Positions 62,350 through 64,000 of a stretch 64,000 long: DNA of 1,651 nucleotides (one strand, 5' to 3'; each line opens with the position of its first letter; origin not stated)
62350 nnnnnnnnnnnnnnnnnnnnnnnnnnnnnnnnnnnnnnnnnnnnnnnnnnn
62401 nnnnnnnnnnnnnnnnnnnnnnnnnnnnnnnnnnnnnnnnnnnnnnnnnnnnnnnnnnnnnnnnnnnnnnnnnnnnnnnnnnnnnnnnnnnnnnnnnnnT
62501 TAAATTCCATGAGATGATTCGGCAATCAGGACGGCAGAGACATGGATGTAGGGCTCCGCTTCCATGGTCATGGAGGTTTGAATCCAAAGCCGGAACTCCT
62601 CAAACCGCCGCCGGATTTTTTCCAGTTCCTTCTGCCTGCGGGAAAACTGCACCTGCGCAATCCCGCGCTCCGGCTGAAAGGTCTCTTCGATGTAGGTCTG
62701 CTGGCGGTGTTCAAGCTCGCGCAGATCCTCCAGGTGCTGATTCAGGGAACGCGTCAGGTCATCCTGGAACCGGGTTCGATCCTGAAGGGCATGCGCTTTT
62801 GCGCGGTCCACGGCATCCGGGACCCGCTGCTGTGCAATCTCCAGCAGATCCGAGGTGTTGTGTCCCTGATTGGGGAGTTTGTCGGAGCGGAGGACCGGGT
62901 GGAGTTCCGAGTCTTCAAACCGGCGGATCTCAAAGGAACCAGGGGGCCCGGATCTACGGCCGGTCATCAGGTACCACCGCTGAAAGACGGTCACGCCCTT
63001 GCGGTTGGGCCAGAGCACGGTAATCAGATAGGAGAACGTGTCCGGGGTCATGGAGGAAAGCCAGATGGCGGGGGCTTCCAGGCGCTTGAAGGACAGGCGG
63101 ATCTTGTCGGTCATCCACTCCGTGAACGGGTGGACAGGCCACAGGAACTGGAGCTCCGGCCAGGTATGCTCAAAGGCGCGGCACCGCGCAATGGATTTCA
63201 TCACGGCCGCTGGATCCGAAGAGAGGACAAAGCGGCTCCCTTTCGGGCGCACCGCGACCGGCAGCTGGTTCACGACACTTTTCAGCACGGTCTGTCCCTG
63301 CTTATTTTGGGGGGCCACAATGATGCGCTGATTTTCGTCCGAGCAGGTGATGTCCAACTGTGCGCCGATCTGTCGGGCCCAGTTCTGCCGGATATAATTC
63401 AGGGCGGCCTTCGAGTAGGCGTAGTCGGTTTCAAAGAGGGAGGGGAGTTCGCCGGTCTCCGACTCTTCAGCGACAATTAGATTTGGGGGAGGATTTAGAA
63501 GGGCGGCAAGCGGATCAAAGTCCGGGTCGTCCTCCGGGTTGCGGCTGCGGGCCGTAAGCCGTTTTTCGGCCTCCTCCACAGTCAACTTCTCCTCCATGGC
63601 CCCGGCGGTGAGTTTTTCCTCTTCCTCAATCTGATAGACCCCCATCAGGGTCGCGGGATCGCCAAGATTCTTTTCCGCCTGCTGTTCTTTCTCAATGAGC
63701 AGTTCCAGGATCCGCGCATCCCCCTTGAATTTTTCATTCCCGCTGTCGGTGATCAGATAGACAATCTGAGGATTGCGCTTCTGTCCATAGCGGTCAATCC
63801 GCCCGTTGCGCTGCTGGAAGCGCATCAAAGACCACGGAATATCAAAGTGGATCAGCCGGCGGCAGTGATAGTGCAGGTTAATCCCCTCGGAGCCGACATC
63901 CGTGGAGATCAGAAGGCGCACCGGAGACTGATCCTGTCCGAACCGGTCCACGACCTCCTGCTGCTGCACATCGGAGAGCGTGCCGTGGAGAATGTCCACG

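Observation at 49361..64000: Four-gene translationally coupled operon: DISARM class 1-like parts in a non-canonical architecture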

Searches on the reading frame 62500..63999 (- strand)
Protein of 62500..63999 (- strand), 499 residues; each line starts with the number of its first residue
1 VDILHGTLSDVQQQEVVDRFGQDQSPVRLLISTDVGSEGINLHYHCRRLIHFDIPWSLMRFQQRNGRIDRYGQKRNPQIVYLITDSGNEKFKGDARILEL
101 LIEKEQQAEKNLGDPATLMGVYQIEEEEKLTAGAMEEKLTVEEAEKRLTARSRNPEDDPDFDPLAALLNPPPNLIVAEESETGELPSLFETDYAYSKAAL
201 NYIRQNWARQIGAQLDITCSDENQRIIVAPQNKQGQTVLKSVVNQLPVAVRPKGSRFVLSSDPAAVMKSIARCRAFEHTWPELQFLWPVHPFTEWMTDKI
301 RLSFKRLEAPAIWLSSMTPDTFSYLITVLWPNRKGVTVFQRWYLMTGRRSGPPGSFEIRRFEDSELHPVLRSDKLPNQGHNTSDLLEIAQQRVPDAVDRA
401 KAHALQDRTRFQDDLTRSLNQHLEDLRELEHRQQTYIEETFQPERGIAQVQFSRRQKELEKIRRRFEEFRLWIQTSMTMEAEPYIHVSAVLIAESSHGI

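Call 3: search_protein_families(library=padloc, proteins=[window:62500-63999:-], max_evalue=0.001)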
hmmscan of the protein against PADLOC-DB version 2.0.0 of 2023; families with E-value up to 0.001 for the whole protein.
window:62500-63999:- (499 aa): 30 families (the best 25 are shown)
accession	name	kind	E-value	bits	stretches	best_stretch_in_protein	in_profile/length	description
PDLC02621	DrmD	-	4.7e-32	109.2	1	2-147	552-697/1040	DrmD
PDLC02572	DrmA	-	1.6e-20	70.7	1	3-90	551-640/1043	DrmA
PDLC02853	DpdE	-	3.4e-20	69.6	1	5-113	528-637/985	DpdE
PDLC02623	DrmD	-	2e-19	66.9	1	3-148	558-691/1040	DrmD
PDLC02625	DrmD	-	2.2e-17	60.9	1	16-114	312-412/792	DrmD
PDLC02500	BrxHI|BrxHII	-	4.3e-17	60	1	3-85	509-588/933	BrxHI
PDLC02633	DrmD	-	9.3e-17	58.3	1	5-82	560-639/839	DrmD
PDLC02624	DrmD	-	1.5e-16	58.1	1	3-89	395-483/652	DrmD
PDLC02634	DrmD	-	2.4e-16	56.7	1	24-84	536-596/900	DrmD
PDLC02504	BrxHI|BrxHII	-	4.9e-16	55.9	1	3-123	515-628/971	BrxHII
PDLC02629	DrmD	-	2.9e-15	53.7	1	3-89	15-103/508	DrmD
PDLC02619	DrmD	-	3.1e-15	53.4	1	15-113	481-571/872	DrmD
PDLC02632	DrmD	-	1.4e-14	51.5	1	3-87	554-640/662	DrmD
PDLC03830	ZacC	-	4e-13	46.9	1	26-73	852-901/1019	-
PDLC02840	DpdE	-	7.6e-13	45.6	1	13-90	599-673/1091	DpdE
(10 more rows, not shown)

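Call 4: search_protein_families(library=pfam, proteins=[window:62500-63999:-], max_evalue=0.01)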
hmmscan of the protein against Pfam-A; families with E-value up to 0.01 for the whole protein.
window:62500-63999:- (499 aa): 1 family
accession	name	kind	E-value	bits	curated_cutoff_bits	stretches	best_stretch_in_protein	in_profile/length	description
PF00271.37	Helicase_C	-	5.4e-13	49.6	23.5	1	3-72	44-110/110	Helicase conserved C-terminal domain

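Call 8: search_protein_families(library=ncbifam, proteins=[window:62500-63999:-], max_evalue=0.001)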
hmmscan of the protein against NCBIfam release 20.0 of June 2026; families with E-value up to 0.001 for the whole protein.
window:62500-63999:- (499 aa): 10 families
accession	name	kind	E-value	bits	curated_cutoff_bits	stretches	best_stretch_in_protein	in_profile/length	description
NF038317.1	DISARM_DrmD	equivalog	4e-36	124.7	610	1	2-146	537-683/1021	DISARM system SNF2-like helicase DrmD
NF041062.1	DpdE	equivalog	4.2e-15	54.8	500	1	12-91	582-661/1048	protein DpdE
NF038318.1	DISARM_DrmD_b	equivalog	1e-14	53.7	950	1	15-113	478-568/868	DISARM system SNF2-like helicase DrmD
NF042964.1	phospholipD_antiphage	equivalog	7.5e-12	44.4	1100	1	24-83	743-801/895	phospholipase D-like domain-containing anti-phage protein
NF003426.0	PRK04914.1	equivalog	7.4e-08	31.1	576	1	18-79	539-599/959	RNA polymerase-associated protein RapA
NF058637.1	helic_SCO1167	equivalog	8.9e-08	30.6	1200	1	3-114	808-912/932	SCO1167/SCO6262 family helicase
NF008394.0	PRK11192.1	equivalog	4.4e-05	22.5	507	1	4-75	277-345/441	ATP-dependent RNA helicase SrmB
TIGR02621.3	cas3_GSU0051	exception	0.00022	20.1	400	1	12-93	316-388/854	type I-G CRISPR-associated helicase/endonuclease Cas3g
TIGR01389.1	recQ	equivalog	0.00041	18.9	640.2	1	4-86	254-333/591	DNA helicase RecQ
TIGR00614.1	recQ_fam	subfamily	0.00067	18.6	219.8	0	5-86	257-335/470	RecQ family ATP-dependent DNA helicase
